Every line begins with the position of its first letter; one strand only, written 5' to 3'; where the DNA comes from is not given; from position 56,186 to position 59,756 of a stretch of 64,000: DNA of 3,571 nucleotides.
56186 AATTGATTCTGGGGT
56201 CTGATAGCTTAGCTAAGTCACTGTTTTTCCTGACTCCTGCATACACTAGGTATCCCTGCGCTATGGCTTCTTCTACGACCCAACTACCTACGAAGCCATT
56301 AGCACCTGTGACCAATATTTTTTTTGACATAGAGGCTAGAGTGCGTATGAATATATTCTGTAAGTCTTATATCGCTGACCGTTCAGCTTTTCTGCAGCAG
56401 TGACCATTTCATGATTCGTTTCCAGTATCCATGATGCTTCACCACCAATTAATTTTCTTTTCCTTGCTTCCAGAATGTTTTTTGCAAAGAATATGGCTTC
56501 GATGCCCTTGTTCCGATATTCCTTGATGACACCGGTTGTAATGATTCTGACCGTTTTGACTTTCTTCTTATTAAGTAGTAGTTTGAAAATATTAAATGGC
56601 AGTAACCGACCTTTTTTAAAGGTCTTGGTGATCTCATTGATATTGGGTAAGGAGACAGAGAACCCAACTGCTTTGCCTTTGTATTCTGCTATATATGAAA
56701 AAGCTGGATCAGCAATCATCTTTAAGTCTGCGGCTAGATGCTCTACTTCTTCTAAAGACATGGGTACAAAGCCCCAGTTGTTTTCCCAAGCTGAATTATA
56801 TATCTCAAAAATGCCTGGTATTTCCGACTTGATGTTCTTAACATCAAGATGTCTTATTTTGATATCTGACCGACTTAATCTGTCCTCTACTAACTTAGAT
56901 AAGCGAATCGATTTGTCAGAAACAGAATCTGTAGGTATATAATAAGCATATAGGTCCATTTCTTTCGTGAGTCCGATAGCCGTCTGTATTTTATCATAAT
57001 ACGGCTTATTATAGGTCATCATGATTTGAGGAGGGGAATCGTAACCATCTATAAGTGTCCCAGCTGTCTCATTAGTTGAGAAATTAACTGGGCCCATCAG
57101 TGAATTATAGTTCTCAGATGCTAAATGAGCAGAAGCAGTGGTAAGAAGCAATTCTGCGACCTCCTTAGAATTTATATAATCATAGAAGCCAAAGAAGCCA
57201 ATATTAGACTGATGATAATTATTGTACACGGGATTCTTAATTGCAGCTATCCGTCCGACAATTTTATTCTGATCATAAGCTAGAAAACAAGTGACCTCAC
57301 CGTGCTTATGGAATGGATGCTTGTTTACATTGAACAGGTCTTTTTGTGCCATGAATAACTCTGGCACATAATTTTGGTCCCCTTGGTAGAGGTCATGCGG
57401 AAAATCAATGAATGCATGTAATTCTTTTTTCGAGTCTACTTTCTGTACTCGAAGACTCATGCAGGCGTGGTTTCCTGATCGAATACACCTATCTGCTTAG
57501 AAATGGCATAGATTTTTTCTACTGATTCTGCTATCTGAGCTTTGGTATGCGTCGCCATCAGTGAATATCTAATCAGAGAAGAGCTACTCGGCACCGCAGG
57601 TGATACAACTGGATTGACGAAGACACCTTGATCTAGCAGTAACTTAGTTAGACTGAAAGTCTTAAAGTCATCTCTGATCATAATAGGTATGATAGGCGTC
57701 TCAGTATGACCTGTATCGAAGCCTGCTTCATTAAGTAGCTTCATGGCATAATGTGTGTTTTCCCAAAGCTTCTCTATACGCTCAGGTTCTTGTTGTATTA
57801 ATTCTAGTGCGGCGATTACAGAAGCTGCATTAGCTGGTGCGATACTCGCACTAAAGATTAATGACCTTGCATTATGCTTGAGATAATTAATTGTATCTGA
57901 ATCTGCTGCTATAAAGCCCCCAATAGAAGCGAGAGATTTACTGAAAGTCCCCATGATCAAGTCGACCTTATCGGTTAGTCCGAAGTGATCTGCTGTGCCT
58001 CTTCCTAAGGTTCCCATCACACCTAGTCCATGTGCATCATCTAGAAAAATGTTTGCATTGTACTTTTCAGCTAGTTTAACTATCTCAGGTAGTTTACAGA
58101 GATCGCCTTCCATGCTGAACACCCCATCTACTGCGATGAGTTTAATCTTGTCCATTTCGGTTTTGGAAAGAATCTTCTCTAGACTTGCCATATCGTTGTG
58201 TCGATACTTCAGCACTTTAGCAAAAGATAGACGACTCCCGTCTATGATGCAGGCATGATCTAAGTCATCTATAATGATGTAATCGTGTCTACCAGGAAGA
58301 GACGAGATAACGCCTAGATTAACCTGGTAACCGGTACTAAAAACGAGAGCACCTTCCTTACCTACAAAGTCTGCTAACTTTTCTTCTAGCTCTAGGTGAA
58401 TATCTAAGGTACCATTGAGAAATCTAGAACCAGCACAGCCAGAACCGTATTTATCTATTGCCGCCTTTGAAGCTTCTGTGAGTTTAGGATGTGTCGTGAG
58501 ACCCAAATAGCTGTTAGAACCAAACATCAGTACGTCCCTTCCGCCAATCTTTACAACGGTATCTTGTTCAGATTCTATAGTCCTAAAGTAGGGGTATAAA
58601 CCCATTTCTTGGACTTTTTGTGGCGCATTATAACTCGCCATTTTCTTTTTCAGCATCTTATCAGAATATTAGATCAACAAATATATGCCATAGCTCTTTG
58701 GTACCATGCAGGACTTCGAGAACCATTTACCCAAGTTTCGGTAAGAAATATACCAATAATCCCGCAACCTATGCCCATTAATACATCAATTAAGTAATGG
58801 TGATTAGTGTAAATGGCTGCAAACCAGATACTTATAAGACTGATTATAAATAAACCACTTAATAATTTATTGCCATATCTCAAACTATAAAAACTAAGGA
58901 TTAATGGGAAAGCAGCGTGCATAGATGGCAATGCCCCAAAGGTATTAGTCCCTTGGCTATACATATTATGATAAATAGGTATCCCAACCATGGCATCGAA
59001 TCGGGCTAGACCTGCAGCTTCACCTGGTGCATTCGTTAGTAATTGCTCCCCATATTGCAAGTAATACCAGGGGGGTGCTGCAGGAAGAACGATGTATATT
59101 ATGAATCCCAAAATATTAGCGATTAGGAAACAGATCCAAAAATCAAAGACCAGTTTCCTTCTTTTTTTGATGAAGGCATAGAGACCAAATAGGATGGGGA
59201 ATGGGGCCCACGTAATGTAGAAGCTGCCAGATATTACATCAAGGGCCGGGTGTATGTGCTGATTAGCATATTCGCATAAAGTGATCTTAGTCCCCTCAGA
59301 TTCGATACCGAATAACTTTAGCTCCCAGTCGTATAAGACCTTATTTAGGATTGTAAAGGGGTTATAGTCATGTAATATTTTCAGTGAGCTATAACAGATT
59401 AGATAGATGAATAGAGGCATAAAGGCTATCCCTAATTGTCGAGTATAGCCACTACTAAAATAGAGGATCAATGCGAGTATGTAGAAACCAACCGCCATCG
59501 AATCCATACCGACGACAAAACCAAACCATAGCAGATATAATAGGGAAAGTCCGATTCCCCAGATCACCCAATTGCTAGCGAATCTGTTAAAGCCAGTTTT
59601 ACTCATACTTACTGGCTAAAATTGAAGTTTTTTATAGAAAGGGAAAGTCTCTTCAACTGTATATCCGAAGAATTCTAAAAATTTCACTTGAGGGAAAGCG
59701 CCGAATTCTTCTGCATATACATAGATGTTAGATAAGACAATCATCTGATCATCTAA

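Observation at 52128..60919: Ten co-directional, tightly packed genes joining a bacterial ceramide pathway to an inositol-phosphate head-group pathway and a GtrA/GT2 tail: candidate single-operon (glycosyl)inositol-phosphoceramide system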

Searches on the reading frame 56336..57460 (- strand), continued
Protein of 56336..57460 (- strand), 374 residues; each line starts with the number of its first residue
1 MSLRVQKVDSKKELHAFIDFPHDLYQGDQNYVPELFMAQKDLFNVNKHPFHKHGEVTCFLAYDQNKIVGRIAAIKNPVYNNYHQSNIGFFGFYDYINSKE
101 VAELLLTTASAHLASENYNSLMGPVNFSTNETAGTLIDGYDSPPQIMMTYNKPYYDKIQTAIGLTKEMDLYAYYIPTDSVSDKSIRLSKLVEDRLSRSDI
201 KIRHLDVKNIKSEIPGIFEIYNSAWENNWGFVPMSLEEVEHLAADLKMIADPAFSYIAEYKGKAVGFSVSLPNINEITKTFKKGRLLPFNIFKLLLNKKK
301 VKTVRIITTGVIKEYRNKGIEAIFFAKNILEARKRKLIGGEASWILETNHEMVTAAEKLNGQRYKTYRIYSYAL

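Call 86: search_protein_families(library=pfam, proteins=[L011:14352-15251:+, L022:7182-7796:+, L009:14483-15379:+], max_evalue=0.001)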
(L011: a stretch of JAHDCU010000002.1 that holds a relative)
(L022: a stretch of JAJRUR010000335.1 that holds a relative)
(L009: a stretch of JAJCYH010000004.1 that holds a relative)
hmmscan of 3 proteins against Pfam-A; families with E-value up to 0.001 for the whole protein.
L011:14352-15251:+ (299 aa): 2 families
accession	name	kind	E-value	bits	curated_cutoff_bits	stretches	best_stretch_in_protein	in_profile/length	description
PF00781.29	DAGK_cat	-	2.2e-28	98.8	23.6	1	4-131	1-124/125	Diacylglycerol kinase catalytic domain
PF19279.4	YegS_C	-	5.2e-19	69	27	1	142-296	4-157/158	YegS C-terminal NAD kinase beta sandwich-like domain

L022:7182-7796:+ (204 aa): 1 family
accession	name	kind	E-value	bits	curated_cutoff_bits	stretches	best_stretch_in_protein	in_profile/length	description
PF04116.19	FA_hydroxylase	-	3.1e-20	73.4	31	1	62-201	1-132/132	Fatty acid hydroxylase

L009:14483-15379:+ (298 aa): 2 families
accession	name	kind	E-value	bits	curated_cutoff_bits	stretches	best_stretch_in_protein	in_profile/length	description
PF02588.21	YitT_membrane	-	2.4e-54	184.3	24.3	1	11-212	2-204/205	Uncharacterised 5xTM membrane BCR, YitT family COG1284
PF10035.14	DUF2179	-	1.1e-06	28.8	22.8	1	219-276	2-55/55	Uncharacterized protein conserved in bacteria (DUF2179)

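Call 89: get_annotated_region(hit=H5, flank=7000)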
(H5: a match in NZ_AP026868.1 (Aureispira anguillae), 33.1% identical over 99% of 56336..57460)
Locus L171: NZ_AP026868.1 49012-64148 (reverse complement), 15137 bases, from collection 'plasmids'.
description: Aureispira anguillae strain EL160426 plasmid pAUEa, complete sequence
organism: Aureispira anguillae (NCBI taxid 2864201)
taxonomy: Bacteria; Bacteroidota; Saprospiria; Saprospirales; Saprospiraceae; Aureispira; Aureispira anguillae
host: -; source: Anguilla japonica,Standard,head of leptocephalus larvae of the Japanese eel; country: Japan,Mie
typing (MOB-suite, as given by PLSDB): non-mobilizable
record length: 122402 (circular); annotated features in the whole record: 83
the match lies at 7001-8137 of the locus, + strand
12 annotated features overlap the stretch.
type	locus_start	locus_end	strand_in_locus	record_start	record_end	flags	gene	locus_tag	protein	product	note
CDS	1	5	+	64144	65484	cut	-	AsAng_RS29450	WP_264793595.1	T9SS type A sorting domain-containing protein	-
CDS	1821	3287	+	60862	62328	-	-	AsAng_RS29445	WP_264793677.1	hypothetical protein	-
CDS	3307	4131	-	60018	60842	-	-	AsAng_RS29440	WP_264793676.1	KilA-N domain-containing protein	-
CDS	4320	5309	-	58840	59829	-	-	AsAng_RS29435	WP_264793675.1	NAD(P)-dependent oxidoreductase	-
CDS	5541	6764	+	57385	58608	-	-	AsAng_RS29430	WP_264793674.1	pyridoxal phosphate-dependent aminotransferase family protein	-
CDS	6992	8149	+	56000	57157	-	-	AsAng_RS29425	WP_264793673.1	hypothetical protein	-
CDS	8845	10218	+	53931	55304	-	-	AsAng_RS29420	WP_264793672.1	sigma-54 dependent transcriptional regulator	GO:0006355 - regulation of DNA-templated transcription [Evidence IEA]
CDS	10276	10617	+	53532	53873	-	-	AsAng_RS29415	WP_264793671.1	Hpt domain-containing protein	GO:0000160 - phosphorelay signal transduction system [Evidence IEA]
CDS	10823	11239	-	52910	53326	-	-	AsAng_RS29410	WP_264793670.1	hypothetical protein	-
CDS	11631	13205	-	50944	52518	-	-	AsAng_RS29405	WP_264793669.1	hypothetical protein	-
CDS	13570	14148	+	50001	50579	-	-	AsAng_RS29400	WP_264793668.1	sigma-70 family RNA polymerase sigma factor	GO:0006352 - DNA-templated transcription initiation [Evidence IEA]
CDS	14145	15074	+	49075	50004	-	-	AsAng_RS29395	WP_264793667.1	hypothetical protein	-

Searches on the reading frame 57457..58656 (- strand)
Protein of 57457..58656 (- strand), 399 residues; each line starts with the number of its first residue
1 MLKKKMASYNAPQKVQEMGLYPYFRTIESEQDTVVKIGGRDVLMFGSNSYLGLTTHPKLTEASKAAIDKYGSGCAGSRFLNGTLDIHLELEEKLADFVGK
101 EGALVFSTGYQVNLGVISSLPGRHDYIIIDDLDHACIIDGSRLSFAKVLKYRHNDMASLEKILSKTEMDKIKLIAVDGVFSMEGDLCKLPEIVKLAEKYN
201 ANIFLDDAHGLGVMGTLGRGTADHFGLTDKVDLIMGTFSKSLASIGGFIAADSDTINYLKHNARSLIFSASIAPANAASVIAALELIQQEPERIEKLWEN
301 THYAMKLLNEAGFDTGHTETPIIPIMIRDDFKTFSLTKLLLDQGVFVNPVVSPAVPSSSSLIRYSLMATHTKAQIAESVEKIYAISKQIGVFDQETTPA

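Call 6: search_protein_families(library=pfam, proteins=[window:57457-58656:-], max_evalue=0.01)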
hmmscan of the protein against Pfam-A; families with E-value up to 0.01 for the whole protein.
window:57457-58656:- (399 aa): 3 families
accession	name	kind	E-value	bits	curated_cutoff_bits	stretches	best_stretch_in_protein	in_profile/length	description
PF00155.27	Aminotran_1_2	-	1.2e-56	192.9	19.7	1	41-382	2-361/361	Aminotransferase class I and II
PF01212.27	Beta_elim_lyase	-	4.9e-06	26.5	27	1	88-264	35-224/288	Beta-eliminating lyase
PF00266.25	Aminotran_5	-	0.00033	20.2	21.5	1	85-211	43-180/371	Aminotransferase class-V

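Call 7: search_protein_families(library=ncbifam, proteins=[window:57457-58656:-], max_evalue=0.01)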
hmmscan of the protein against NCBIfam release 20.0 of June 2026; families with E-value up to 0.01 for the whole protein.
window:57457-58656:- (399 aa): 20 families
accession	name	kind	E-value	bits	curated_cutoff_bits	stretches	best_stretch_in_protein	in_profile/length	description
NF047600.1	SerpalmtaseCFB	equivalog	2e-207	688.6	640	1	2-391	5-394/395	serine palmitoyltransferase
TIGR01825.1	gly_Cac_T_rel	subfamily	1.6e-126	422.1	535.4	1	14-391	7-384/385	BioF/Kbl family PLP-dependent acyltransferase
NF005394.0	PRK06939.1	equivalog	2.1e-123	412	460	1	13-391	14-396/397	glycine C-acetyltransferase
NF047599.1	SerpalmtaseBetaP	equivalog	1.4e-117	392.7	500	1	8-389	10-393/394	serine palmitoyltransferase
TIGR00858.1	bioF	equivalog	2.1e-116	388.6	426.45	1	25-382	6-364/365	8-amino-7-oxononanoate synthase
TIGR01822.1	2am3keto_CoA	equivalog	6.3e-99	331.5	493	1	13-391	10-392/393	glycine C-acetyltransferase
NF047603.1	SerpalmtaseAlphaP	equivalog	4.6e-94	315.3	670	1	30-391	35-398/399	serine palmitoyltransferase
TIGR01821.1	5aminolev_synth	equivalog_domain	2.4e-81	273.6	338.55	1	36-390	41-398/402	5-aminolevulinate synthase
NF005526.0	PRK07179.1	equivalog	2.4e-61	207.5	428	1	36-389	50-399/407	alpha-hydroxyketone-type quorum-sensing autoinducer synthase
NF005697.0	PRK07505.1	subfamily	6.6e-47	160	342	1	24-387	32-400/405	hypothetical protein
NF004608.1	PRK05937.1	equivalog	3.3e-35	121.6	399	1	72-350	41-314/366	8-amino-7-oxononanoate synthase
NF000586.1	PRK00011.1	subfamily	3.4e-07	29.4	335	1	67-355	41-340/404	serine hydroxymethyltransferase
TIGR03588.1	PseC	equivalog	1.4e-06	27.5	423.5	1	137-213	88-162/380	UDP-4-amino-4,6-dideoxy-N-acetyl-beta-L-altrosamine transaminase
TIGR02539.1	SepCysS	equivalog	0.00013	21.1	365.25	1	59-245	20-213/370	O-phospho-L-seryl-tRNA:Cys-tRNA synthase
NF006810.0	PRK09331.1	subfamily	0.00022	20.1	301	1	58-246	33-228/397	Sep-tRNA:Cys-tRNA synthetase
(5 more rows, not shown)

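Call 16: find_encoding_contigs(protein=window:57457-58656:-, flank=10000, max_places=6)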
Protein window:57457-58656:- (399 aa): 1 contig read that carries it; 1 place shown.
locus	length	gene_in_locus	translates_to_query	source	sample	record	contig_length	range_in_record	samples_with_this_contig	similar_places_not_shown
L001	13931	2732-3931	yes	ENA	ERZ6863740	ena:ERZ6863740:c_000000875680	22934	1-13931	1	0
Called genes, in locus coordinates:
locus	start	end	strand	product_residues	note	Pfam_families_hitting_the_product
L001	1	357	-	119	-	?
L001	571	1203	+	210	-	PF01066:CDP-OH_P_transf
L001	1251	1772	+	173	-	PF16117:DUF4833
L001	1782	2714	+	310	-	PF14378:PAP2_3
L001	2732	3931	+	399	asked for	PF00155:Aminotran_1_2, PF01212:Beta_elim_lyase (weak)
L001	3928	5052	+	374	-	PF00583:Acetyltransf_1 (faint)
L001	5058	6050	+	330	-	PF01073:3Beta_HSD, PF01370:Epimerase, PF04321:RmlD_sub_bind, PF05368:NmrA (faint), PF13460:NAD_binding_10, PF16363:GDP_Man_Dehyd, PF07993:NAD_binding_4 (weak)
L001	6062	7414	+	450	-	PF07994:NAD_binding_5, PF01658:Inos-1-P_synth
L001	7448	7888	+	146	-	PF04608:PgpA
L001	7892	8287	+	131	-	PF04138:GtrA_DPMS_TM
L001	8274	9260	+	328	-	PF00535:Glycos_transf_2, PF10111:Glyco_tranf_2_2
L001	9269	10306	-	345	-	PF04245:NA37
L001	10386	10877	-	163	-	-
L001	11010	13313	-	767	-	PF13620:CarboxypepD_reg, PF13715:CarbopepD_reg_2, PF07715:Plug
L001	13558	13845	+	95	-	PF14376:Haem_bd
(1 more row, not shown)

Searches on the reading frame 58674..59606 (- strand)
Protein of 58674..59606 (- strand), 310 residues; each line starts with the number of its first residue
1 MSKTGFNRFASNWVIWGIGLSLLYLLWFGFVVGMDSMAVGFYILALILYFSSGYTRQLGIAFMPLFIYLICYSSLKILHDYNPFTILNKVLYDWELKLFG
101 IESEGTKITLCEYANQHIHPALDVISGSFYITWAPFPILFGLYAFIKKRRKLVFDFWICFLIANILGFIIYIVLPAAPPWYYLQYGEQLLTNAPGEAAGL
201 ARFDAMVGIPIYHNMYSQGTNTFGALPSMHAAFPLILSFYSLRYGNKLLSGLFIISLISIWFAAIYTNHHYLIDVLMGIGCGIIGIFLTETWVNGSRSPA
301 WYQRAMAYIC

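Call 6: search_protein_families(library=pfam, proteins=[window:58674-59606:-], max_evalue=0.01)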
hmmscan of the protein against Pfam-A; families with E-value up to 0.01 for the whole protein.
window:58674-59606:- (310 aa): 3 families
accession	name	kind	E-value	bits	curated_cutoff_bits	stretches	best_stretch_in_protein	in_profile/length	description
PF14378.12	PAP2_3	-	2.7e-21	76.7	27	1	119-286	25-188/190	PAP2 superfamily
PF01569.27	PAP2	-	0.0001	22.5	27.2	1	177-294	26-126/130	PAP2 superfamily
PF14360.12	PAP2_C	-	0.00047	21.1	27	1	228-283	8-66/74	PAP2 superfamily C-terminal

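Call 7: search_protein_families(library=ncbifam, proteins=[window:58674-59606:-], max_evalue=0.01)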
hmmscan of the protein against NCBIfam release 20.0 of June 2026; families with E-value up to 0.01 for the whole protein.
window:58674-59606:- (310 aa): 1 family
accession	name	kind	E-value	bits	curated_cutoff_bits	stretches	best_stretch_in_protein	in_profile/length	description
NF052609.1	PhinosDhcerSyn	equivalog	6.9e-75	252.3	480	1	20-293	13-287/305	phosphoinositol dihydroceramide synthase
